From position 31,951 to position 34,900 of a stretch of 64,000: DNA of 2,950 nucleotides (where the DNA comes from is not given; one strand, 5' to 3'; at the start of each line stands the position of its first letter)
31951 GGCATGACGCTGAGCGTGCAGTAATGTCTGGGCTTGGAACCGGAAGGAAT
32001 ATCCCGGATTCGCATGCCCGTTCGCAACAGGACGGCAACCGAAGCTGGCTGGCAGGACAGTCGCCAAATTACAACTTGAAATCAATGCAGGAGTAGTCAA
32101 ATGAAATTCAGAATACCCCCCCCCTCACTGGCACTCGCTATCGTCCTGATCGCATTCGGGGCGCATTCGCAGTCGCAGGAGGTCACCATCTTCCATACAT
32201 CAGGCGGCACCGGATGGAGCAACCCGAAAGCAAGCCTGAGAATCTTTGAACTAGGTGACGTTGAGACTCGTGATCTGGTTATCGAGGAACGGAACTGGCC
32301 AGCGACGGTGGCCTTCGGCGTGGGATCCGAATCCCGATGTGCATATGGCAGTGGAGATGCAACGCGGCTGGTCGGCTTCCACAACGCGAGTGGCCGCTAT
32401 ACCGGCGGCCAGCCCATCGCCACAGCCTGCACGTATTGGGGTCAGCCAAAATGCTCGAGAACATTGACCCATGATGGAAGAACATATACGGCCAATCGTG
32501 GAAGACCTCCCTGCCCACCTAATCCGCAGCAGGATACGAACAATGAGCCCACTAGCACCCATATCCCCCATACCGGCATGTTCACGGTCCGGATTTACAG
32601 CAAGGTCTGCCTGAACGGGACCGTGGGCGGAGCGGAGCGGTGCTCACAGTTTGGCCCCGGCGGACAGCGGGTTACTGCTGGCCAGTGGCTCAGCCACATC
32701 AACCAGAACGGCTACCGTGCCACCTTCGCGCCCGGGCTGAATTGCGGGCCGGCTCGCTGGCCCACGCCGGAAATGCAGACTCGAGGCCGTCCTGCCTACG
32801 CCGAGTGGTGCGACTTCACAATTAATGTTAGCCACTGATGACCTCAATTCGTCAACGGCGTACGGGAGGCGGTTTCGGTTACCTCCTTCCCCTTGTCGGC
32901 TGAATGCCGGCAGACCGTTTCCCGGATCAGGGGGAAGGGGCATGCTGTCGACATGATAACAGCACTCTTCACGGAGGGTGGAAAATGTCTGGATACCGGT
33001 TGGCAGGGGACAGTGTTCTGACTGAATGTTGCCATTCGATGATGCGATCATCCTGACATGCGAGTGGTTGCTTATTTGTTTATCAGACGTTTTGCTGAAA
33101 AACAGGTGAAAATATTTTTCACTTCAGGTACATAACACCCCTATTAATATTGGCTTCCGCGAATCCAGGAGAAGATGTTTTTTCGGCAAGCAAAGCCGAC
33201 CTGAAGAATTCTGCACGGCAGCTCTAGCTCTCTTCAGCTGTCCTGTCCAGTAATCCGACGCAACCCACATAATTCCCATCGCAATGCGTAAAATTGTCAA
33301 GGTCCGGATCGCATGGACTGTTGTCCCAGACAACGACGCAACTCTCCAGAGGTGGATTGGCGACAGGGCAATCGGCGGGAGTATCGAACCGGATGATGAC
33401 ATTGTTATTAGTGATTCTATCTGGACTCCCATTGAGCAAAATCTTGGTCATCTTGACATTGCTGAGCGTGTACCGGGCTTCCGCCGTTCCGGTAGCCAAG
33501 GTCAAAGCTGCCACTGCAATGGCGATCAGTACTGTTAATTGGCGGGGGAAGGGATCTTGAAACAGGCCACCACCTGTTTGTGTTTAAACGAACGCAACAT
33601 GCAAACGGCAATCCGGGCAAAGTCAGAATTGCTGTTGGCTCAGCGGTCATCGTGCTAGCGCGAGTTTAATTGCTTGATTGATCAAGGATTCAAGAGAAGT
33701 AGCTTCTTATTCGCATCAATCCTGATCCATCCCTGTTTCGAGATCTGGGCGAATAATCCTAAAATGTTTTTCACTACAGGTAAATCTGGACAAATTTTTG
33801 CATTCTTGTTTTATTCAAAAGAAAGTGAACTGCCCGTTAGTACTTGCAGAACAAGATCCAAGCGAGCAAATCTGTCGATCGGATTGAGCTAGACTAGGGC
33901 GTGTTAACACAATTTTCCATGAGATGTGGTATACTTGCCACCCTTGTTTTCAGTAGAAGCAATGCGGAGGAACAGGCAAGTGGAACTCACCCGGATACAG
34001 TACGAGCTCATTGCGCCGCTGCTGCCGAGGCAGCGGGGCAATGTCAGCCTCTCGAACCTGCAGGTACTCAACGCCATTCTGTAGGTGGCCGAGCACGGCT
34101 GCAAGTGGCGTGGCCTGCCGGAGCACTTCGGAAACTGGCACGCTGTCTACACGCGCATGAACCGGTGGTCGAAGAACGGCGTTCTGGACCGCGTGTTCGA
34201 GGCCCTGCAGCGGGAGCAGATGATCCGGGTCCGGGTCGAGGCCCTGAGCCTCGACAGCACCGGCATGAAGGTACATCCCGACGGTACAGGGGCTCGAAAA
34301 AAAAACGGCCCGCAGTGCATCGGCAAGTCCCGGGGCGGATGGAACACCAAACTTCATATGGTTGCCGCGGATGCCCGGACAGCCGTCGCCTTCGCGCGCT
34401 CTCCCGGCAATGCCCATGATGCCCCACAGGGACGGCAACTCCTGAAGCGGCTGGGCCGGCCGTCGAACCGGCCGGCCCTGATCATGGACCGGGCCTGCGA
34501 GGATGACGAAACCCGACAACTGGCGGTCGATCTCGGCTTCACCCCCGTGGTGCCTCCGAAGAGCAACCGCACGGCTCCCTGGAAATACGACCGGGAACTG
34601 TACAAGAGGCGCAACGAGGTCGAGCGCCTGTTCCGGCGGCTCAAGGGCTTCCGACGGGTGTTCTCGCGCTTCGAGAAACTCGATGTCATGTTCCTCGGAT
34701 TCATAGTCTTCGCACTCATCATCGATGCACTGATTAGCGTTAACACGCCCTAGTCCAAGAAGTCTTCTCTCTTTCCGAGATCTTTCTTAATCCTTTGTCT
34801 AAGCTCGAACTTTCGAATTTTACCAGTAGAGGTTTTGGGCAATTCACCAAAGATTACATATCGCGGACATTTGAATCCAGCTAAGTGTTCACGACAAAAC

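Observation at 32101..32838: In-frame paralog of the cassette protein with a C9 tract at the same position: a small family of tract-gated secreted 8-Cys proteins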

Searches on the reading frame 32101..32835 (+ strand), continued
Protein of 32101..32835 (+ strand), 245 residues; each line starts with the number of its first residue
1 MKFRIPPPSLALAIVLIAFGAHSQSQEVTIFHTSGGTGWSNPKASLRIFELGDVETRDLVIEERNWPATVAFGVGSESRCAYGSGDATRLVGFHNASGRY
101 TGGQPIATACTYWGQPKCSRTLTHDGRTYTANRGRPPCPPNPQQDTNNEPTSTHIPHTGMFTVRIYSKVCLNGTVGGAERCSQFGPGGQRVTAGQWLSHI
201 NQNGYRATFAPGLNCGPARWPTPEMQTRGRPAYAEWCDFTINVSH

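Call 73: find_encoding_contigs(protein=P0014, flank=2500, max_places=4)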
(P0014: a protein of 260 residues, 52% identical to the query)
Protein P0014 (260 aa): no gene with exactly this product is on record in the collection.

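Call 74: search_protein_families(library=ncbifam, max_evalue=0.1, proteins=[window:32101-32835:+])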
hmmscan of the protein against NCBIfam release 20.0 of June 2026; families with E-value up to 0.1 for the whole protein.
window:32101-32835:+ (245 aa): 0 families

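Call 75: search_solved_structures(query=A1, max_evalue=1)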
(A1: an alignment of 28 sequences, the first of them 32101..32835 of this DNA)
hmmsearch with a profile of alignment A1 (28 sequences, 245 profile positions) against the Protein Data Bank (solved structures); distinct sequences matched with E-value up to 1: 3.
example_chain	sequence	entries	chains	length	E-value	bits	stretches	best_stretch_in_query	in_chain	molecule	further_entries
4s25_A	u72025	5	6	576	0.41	13.2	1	99-162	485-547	Phosphomethylpyrimidine synthase, chloroplastic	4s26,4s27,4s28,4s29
4n7q_A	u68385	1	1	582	0.41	13.2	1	99-162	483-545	Phosphomethylpyrimidine synthase, chloroplastic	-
2jfu_A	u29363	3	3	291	0.81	12.2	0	71-114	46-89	GLUTAMATE RACEMASE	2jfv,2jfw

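Call 77: fold_search(model_id=the predicted structure, library=viral)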
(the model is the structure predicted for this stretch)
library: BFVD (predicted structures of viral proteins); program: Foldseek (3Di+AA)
matches with E <= 10: 76; with E <= 0.001: 0
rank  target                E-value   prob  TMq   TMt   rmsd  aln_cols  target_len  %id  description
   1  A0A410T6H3            1.1e+00  0.03  0.07  0.07   9.3        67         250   18  (no name in the UniProt tables at hand)
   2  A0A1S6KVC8            1.2e+00  0.06  0.14  0.26  14.1       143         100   10  Uncharacterized protein [Staphylococcus phage St 134]
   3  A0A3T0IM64            1.5e+00  0.02  0.09  0.07  21.7       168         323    6  DNA helicase [Escherichia phage vB_EcoM_005]
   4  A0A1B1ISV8            1.5e+00  0.01  0.14  0.08  22.9       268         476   14  (no name in the UniProt tables at hand)
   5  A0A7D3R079            1.7e+00  0.01  0.08  0.09  18.5       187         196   11  Uncharacterized protein [Fadolivirus FV1/VV64]
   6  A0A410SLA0            1.8e+00  0.04  0.11  0.09  15.6        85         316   12  Glycoprotein (Fragment) [Snakehead rhabdovirus]
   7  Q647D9                2.3e+00  0.01  0.08  0.10  25.0       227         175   15  Uncharacterized protein [Thermoproteus tenax spherical virus 1]
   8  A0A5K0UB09            2.9e+00  0.01  0.07  0.10  19.2       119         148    6  Uncharacterized protein [Yasminevirus sp. GU-2018]
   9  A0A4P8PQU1            3.1e+00  0.01  0.10  0.06  24.7       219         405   10  Fiber 1 [White sturgeon adenovirus 1]
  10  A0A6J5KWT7            3.5e+00  0.01  0.06  0.08  19.9       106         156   14  Uncharacterized protein [uncultured Caudovirales phage]
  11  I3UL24                3.7e+00  0.01  0.08  0.05  25.1       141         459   15  (no name in the UniProt tables at hand)
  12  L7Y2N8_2              3.7e+00  0.01  0.08  0.03  19.2       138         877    9  Putative capsid protein 3 [Megavirus lba]
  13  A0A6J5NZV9            4.2e+00  0.04  0.09  0.18  14.7        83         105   16  Uncharacterized protein [uncultured Caudovirales phage]
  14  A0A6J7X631            4.2e+00  0.03  0.07  0.22  26.7        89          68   16  Uncharacterized protein [uncultured Caudovirales phage]
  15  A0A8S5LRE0            4.2e+00  0.01  0.07  0.04  25.2       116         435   16  Uncharacterized protein [Inoviridae sp. ctD5y3]
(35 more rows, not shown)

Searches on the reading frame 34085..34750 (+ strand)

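Call 54: search_protein_families(library=pfam, max_evalue=0.1, proteins=[window:34085-34750:+])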
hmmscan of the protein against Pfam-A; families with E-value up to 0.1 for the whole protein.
window:34085-34750:+ (222 aa): 4 families
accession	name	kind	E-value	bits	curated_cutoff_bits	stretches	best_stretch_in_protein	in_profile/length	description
PF01609.27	DDE_Tnp_1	-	3e-15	57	23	1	54-204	7-189/200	Transposase DDE domain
PF13340.11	DUF4096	-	6.8e-12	45.9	34.3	1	2-38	40-76/76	Putative transposase of IS4/5 family (DUF4096)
PF13586.12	DDE_Tnp_1_2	-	2.2e-05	25.2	29.2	1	134-216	3-85/86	Transposase DDE domain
PF13612.12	DDE_Tnp_1_3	-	0.0053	17.2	27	1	74-190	30-145/155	Transposase DDE domain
